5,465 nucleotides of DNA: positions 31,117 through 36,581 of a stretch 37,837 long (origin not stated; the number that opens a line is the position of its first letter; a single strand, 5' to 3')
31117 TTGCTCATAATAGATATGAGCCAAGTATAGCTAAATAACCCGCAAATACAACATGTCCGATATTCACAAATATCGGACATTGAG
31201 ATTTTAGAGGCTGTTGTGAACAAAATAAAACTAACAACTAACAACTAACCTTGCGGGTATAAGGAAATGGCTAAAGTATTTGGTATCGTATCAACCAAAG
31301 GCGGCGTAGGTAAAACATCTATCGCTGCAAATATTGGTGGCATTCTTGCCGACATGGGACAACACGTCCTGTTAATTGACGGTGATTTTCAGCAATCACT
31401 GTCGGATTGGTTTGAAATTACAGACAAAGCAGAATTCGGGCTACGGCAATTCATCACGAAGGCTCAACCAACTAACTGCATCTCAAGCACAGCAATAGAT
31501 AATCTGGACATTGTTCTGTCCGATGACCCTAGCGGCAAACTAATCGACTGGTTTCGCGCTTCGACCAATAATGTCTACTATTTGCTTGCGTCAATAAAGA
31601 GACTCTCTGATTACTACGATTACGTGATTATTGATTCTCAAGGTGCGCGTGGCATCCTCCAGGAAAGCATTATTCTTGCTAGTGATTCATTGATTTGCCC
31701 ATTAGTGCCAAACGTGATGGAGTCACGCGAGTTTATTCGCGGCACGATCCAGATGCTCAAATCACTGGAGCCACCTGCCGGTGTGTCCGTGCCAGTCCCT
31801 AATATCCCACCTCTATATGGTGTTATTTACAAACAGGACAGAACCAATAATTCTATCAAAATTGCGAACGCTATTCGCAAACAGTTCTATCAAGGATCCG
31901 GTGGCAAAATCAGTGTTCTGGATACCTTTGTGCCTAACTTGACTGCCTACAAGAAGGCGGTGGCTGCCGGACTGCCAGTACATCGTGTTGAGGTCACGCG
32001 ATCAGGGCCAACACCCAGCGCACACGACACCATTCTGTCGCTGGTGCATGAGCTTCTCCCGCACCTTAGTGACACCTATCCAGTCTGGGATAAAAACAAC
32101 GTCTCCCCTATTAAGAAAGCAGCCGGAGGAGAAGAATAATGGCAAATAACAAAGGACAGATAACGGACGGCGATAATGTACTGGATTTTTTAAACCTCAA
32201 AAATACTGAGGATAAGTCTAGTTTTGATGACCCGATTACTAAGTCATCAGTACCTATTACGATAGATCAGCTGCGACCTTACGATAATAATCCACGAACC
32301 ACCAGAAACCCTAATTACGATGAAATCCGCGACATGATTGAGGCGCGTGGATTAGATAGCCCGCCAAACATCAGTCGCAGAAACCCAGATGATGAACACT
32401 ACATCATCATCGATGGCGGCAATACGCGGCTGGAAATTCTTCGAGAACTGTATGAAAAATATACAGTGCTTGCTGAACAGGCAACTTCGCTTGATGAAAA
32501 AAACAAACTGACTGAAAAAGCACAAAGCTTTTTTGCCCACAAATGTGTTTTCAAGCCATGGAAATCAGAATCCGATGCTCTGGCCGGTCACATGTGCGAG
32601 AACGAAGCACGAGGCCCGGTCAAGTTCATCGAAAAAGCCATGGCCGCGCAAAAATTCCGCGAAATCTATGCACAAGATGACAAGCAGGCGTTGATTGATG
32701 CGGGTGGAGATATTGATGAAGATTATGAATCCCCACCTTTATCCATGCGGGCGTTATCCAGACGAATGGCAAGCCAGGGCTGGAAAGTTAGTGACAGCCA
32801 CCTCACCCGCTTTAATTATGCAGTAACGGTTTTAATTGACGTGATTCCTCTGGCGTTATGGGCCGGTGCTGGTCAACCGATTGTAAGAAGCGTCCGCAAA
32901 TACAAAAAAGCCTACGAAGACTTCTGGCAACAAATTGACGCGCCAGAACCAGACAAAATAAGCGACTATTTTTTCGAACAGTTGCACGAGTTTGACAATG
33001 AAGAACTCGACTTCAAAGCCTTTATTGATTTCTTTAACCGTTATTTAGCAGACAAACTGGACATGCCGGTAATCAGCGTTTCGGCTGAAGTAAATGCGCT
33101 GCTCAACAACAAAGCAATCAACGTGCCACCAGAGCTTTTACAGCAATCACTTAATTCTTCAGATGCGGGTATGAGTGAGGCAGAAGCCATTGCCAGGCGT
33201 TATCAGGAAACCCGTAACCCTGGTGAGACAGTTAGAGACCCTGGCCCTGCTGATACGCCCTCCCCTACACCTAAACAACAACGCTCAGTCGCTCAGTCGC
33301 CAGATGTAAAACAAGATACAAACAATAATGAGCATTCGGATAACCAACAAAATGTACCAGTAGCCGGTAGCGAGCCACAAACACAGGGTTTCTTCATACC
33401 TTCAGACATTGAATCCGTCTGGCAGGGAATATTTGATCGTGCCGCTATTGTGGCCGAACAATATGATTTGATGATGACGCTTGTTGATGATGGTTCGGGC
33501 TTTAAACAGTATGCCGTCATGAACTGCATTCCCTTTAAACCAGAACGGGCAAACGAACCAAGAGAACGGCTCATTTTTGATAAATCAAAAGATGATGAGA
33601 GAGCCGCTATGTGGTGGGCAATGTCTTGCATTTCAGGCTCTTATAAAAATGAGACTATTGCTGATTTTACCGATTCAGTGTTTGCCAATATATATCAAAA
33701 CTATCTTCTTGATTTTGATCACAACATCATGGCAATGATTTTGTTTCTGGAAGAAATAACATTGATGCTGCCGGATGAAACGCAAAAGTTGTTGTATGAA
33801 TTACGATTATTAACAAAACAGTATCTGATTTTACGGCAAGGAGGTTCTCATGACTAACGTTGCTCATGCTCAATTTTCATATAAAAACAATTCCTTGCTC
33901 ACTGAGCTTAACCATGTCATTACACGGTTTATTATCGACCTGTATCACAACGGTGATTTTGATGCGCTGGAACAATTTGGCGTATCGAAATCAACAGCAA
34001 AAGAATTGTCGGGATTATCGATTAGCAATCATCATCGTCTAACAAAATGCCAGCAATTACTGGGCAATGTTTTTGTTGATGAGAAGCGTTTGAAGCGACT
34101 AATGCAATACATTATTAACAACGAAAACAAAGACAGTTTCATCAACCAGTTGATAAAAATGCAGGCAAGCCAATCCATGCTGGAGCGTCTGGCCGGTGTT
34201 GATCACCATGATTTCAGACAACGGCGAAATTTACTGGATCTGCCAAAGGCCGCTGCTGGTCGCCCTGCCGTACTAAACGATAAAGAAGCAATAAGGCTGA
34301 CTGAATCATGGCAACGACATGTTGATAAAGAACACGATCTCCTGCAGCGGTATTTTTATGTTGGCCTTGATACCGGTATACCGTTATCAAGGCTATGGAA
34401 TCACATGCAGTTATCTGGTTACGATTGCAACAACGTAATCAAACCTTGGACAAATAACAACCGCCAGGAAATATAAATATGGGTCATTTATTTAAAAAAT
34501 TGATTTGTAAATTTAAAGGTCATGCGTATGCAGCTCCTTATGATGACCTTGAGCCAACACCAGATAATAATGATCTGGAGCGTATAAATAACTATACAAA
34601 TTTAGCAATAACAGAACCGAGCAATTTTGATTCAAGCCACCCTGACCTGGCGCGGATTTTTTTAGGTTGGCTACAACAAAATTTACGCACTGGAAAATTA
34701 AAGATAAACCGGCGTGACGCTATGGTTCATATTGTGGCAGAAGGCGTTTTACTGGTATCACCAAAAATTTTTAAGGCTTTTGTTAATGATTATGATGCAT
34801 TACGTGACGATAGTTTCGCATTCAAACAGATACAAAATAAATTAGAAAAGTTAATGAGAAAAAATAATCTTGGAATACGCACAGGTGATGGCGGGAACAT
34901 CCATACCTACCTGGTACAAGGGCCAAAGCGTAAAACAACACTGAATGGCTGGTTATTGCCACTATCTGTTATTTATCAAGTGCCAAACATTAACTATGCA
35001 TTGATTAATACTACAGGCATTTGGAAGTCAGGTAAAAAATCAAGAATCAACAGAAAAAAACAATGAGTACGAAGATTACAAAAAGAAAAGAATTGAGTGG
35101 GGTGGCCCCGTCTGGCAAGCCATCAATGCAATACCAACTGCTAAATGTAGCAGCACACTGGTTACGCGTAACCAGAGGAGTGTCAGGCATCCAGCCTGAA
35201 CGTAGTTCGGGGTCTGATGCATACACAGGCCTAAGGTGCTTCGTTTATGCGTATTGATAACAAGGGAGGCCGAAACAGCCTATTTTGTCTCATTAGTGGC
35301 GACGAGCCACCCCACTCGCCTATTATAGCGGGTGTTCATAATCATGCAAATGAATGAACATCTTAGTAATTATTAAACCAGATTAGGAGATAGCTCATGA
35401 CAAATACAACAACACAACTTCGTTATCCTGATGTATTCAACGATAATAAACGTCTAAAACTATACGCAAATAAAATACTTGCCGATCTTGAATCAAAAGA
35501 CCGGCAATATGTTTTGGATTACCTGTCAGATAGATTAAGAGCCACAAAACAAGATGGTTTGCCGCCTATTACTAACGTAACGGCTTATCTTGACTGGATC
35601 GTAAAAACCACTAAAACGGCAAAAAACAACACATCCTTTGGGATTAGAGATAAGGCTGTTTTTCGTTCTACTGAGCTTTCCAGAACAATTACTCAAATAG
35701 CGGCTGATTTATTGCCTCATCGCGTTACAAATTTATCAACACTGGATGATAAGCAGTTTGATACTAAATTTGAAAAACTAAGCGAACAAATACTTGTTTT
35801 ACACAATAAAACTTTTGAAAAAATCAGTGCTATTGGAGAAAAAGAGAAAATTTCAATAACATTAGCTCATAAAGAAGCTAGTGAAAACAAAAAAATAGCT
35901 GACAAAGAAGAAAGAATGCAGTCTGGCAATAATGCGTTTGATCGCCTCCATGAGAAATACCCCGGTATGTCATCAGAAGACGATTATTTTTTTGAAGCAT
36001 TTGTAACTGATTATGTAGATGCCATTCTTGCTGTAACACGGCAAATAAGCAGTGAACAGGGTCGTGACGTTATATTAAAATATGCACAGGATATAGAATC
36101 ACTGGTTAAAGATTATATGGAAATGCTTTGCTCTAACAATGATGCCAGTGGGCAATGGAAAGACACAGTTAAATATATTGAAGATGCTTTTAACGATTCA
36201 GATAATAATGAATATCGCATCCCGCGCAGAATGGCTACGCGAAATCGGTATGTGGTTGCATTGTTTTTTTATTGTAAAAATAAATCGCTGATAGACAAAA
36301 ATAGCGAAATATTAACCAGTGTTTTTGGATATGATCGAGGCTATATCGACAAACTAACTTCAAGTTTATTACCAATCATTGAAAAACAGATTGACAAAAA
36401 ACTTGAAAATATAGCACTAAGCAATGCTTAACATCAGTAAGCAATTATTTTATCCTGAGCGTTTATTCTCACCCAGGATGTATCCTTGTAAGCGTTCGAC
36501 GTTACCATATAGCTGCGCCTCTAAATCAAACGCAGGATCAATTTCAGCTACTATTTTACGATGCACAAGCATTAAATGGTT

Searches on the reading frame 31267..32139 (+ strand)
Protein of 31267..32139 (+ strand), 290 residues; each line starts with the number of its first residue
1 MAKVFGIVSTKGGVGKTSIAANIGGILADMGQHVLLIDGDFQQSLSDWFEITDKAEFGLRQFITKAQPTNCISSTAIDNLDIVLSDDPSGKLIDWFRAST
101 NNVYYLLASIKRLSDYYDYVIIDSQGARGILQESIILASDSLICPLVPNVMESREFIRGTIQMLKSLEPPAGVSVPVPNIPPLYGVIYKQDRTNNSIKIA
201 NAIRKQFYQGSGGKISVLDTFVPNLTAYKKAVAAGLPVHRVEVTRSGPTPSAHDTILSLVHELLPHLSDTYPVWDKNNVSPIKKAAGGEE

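Call 8: search_protein_families(library=ncbifam, proteins=[window:31267-32139:+], max_evalue=0.01)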
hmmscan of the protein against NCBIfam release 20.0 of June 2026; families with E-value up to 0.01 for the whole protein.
window:31267-32139:+ (290 aa): 24 families
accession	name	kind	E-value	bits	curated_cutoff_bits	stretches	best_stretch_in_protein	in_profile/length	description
NF041546.1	ParA_partition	equivalog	2.5e-21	76.2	180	2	6-88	3-85/203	ParA family partition ATPase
TIGR01007.1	eps_fam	subfamily_domain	9.3e-15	54.7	108.05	1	3-132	18-143/204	polysaccharide biosynthesis tyrosine autokinase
TIGR03371.1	cellulose_yhjQ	equivalog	1.2e-12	47.9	157.85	1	3-150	2-148/246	cellulose biosynthesis protein BcsQ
TIGR01969.1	minD_arch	subfamily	1.5e-11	43.9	201.75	1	5-149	3-141/251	cell division ATPase MinD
TIGR01968.1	minD_bact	equivalog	2.7e-10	40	212.9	1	3-41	2-40/261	septum site-determining protein MinD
TIGR03453.1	partition_RepA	equivalog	1.1e-09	37.6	348.45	1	3-165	105-286/387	plasmid partitioning protein RepA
NF047398.1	AAA_KGGVGR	domain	2e-09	38.1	90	1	3-72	3-74/190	KGGVGR-motif variant AAA ATPase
NF041283.1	PrgP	equivalog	3e-09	36.6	400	1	6-144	6-151/297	ParA superfamily DNA segregation protein PrgP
TIGR00345.1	GET3_arsA_TRC40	subfamily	4.8e-08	32.9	135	1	8-51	2-45/299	TRC40/GET3/ArsA family transport-energizing ATPase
NF041136.1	MrpORP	equivalog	9.4e-08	31.7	450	1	3-84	6-85/365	iron-sulfur cluster carrier protein MrpORP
TIGR03018.1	pepcterm_TyrKin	hypoth_equivalog_domain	3.3e-07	29.8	230.65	1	5-165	38-197/207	XrtA-associated tyrosine autokinase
NF053622.1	ATPseBagAMYCTU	equivalog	4.9e-07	29.5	400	1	7-78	11-80/325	ATPase BagA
NF010259.0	PRK13705.1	equivalog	6.3e-07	28.7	725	1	3-150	107-268/388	plasmid-partitioning protein SopA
NF008568.0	PRK11519.1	equivalog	7.8e-07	27.6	1068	1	8-124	532-643/720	tyrosine-protein kinase Wzc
NF010423.0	PRK13849.1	equivalog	2.2e-06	27.2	313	1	4-52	3-51/231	conjugal transfer ATPase VirC1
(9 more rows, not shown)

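Call 9: search_protein_families(library=pfam, proteins=[window:31267-32139:+], max_evalue=0.01)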
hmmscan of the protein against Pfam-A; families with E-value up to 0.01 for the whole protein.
window:31267-32139:+ (290 aa): 8 families
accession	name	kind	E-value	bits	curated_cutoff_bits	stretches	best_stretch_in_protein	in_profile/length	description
PF13614.12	AAA_31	-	3.3e-23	83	27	1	3-150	2-151/177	AAA domain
PF01656.29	CbiA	-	3.4e-14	53.3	25.4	1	7-238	3-125/125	CobQ/CobB/MinD/ParA nucleotide binding domain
PF02374.21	ArsA_ATPase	-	5.6e-09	36.1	24.3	1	7-52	5-50/305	Anion-transporting ATPase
PF10609.15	ParA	-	2.5e-07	30.8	27.1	1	3-54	4-56/246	NUBPL iron-transfer P-loop NTPase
PF07015.17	VirC1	-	3.7e-06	26.9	24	1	5-52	4-51/231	VirC1 protein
PF09140.17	MipZ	-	5e-06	26.4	20.7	1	9-146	7-129/262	ATPase MipZ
PF06564.18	CBP_BcsQ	-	5.4e-06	26.5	21.3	1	6-134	5-133/234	Cellulose biosynthesis protein BcsQ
PF00142.24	Fer4_NifH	-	0.0052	16.7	25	1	10-40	7-37/271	4Fe-4S iron sulfur cluster binding proteins, NifH/frxC family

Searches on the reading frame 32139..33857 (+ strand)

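Call 8: search_protein_families(library=ncbifam, proteins=[window:32139-33857:+], max_evalue=0.01)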
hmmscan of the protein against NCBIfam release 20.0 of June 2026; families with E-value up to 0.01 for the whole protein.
window:32139-33857:+ (572 aa): 2 families
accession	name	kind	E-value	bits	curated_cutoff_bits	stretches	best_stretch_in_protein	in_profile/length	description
TIGR03764.1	ICE_PFGI_1_parB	hypoth_equivalog_domain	1.8e-60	204.8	143.75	1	31-309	4-248/260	ParB family protein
TIGR00180.1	parB_part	domain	0.0078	16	58.45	0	40-93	8-62/186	ParB/RepB/Spo0J family partition protein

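Call 9: search_protein_families(library=pfam, proteins=[window:32139-33857:+], max_evalue=0.01)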
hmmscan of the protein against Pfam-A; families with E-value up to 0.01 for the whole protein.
window:32139-33857:+ (572 aa): 0 families

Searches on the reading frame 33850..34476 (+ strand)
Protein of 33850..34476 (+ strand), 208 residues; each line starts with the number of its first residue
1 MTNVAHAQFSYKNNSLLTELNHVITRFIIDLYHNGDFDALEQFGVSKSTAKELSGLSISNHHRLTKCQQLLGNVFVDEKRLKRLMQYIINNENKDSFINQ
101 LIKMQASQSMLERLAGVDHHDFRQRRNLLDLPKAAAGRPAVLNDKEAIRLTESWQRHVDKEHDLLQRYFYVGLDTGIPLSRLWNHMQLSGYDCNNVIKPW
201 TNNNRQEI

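Call 8: search_protein_families(library=ncbifam, proteins=[window:33850-34476:+], max_evalue=0.01)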
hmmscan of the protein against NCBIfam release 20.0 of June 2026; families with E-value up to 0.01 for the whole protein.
window:33850-34476:+ (208 aa): 0 families

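Call 9: search_protein_families(library=pfam, proteins=[window:33850-34476:+], max_evalue=0.01)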
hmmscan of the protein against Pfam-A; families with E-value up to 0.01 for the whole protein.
window:33850-34476:+ (208 aa): 2 families
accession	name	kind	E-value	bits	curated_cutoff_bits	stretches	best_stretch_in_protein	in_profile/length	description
PF11198.13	DUF2857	-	1.2e-25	90.6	36.8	1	23-187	3-169/174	Protein of unknown function (DUF2857)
PF05247.18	FlhD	-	0.0023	18.6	27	0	39-85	32-78/102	Flagellar transcriptional activator (FlhD)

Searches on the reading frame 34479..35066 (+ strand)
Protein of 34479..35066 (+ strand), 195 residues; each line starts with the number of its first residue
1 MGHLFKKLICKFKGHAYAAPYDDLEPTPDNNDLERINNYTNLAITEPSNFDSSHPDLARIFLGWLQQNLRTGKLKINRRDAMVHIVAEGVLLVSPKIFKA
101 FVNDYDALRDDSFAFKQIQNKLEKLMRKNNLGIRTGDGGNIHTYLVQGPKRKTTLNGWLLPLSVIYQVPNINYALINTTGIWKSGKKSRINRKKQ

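Call 8: search_protein_families(library=ncbifam, proteins=[window:34479-35066:+], max_evalue=0.01)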
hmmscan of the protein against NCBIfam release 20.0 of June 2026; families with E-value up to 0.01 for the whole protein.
window:34479-35066:+ (195 aa): 1 family
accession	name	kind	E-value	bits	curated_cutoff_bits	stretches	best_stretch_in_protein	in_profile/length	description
NF041494.1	MobH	equivalog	0.004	16.1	200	1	55-108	239-291/340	MobH family relaxase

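Call 9: search_protein_families(library=pfam, proteins=[window:34479-35066:+], max_evalue=0.01)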
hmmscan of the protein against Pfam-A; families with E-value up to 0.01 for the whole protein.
window:34479-35066:+ (195 aa): 1 family
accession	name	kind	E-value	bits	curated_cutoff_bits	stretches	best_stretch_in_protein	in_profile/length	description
PF07515.17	TraI_2_C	-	2e-25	89.7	27.3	1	59-172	4-121/126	Putative conjugal transfer nickase/helicase TraI C-term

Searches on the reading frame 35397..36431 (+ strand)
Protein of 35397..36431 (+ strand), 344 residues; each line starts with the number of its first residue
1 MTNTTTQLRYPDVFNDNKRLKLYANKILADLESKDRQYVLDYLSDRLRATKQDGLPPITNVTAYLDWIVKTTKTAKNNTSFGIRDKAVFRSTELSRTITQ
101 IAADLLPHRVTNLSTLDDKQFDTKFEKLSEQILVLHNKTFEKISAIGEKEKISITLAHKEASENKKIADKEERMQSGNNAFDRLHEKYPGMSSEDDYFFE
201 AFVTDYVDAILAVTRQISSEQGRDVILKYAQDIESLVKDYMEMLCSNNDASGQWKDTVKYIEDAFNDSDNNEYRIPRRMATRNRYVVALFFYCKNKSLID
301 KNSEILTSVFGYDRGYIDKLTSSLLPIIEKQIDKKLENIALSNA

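Call 8: search_protein_families(library=ncbifam, proteins=[window:35397-36431:+], max_evalue=0.01)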
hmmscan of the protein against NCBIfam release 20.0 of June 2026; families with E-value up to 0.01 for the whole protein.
window:35397-36431:+ (344 aa): 2 families
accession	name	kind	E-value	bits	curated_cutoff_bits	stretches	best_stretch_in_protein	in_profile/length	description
TIGR03754.1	conj_TOL_TraD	equivalog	8.2e-14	51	647.55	1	197-334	280-410/643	type IV conjugative transfer system coupling protein TraD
TIGR03743.1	SXT_TraD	subfamily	1.7e-11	43.3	366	1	194-338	272-413/636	conjugative transfer system coupling protein TraD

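Call 9: search_protein_families(library=pfam, proteins=[window:35397-36431:+], max_evalue=0.01)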
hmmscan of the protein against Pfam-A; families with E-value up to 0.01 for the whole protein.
window:35397-36431:+ (344 aa): 1 family
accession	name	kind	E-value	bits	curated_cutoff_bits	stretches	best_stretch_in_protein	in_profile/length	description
PF00580.27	UvrD-helicase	-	0.0062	16.7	23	1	101-286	85-242/271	UvrD/REP helicase N-terminal domain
